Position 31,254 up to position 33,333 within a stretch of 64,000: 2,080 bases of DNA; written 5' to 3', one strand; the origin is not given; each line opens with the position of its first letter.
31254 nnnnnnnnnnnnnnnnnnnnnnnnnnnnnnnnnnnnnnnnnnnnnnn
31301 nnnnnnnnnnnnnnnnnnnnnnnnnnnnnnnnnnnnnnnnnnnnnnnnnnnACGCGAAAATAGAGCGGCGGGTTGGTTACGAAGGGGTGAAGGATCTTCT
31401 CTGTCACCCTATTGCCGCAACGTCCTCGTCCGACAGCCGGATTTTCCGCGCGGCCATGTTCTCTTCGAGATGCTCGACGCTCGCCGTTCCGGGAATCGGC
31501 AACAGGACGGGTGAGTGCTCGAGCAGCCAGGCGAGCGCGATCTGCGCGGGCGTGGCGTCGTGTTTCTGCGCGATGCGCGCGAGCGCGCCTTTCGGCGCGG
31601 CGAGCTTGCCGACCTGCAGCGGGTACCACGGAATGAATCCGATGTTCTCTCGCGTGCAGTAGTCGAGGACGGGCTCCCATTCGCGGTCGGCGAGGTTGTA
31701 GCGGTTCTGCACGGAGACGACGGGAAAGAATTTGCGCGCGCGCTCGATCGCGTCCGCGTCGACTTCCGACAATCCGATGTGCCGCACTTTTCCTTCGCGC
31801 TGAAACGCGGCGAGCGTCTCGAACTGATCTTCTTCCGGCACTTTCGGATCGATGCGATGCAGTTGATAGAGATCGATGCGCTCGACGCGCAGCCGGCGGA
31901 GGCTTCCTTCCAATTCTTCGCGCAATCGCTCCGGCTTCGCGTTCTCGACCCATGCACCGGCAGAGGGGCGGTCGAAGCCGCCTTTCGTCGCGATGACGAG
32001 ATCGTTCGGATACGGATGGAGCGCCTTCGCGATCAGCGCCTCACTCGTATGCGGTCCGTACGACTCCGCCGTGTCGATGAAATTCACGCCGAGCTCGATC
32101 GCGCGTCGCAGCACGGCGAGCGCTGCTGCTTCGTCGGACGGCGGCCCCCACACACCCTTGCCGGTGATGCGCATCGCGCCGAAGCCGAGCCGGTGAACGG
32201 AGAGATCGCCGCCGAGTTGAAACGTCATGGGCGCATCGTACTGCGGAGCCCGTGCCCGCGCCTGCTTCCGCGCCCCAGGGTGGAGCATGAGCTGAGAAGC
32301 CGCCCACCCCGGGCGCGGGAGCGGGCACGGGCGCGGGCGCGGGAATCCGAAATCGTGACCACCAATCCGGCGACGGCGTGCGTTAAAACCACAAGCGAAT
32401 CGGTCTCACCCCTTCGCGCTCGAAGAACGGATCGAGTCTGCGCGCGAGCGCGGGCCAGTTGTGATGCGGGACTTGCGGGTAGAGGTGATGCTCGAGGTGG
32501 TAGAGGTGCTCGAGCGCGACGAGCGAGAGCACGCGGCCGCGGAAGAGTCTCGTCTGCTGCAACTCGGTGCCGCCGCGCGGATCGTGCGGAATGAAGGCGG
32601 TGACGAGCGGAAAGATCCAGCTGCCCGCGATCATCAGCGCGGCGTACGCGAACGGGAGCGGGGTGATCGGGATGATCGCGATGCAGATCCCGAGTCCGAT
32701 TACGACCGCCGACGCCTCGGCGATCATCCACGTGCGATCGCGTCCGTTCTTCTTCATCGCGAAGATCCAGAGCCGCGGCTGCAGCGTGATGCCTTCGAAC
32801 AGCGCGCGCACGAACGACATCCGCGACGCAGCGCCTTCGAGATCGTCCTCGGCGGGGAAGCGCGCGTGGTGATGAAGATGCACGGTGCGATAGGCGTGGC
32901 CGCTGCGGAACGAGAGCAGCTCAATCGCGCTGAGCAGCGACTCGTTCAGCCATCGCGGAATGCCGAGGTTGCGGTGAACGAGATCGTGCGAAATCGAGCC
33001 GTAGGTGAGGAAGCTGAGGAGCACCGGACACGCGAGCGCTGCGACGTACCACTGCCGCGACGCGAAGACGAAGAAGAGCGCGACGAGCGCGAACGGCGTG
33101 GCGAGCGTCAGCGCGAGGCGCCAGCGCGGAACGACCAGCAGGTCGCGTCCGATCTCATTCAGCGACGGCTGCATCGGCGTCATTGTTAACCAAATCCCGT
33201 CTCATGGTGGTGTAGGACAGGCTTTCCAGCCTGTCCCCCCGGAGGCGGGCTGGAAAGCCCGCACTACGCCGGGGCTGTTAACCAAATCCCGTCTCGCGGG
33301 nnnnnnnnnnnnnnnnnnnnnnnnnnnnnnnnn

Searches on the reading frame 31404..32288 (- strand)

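Call 85: search_protein_families(library=pfam, proteins=[window:31404-32288:-], max_evalue=0.00001)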
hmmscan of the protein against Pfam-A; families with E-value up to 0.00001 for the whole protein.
window:31404-32288:- (294 aa): 1 family
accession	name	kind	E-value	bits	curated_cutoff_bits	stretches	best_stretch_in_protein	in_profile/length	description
PF00248.27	Aldo_ket_red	-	1.4e-71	241.4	24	1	33-293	1-286/291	Aldo/keto reductase family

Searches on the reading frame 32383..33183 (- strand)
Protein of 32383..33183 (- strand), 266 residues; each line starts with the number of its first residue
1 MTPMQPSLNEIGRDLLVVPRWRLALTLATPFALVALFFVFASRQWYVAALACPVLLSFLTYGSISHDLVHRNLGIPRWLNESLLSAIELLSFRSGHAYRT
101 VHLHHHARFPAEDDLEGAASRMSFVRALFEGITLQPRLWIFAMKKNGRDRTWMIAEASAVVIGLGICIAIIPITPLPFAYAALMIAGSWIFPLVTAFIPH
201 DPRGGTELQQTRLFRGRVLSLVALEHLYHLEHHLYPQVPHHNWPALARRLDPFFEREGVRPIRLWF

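Call 85: search_protein_families(library=pfam, proteins=[window:32383-33183:-], max_evalue=0.00001)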
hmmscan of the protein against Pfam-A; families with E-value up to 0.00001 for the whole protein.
window:32383-33183:- (266 aa): 1 family
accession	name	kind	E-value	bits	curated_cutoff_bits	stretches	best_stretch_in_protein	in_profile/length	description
PF00487.30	FA_desaturase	-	4e-25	89.5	29.7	1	45-260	3-248/253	Fatty acid desaturase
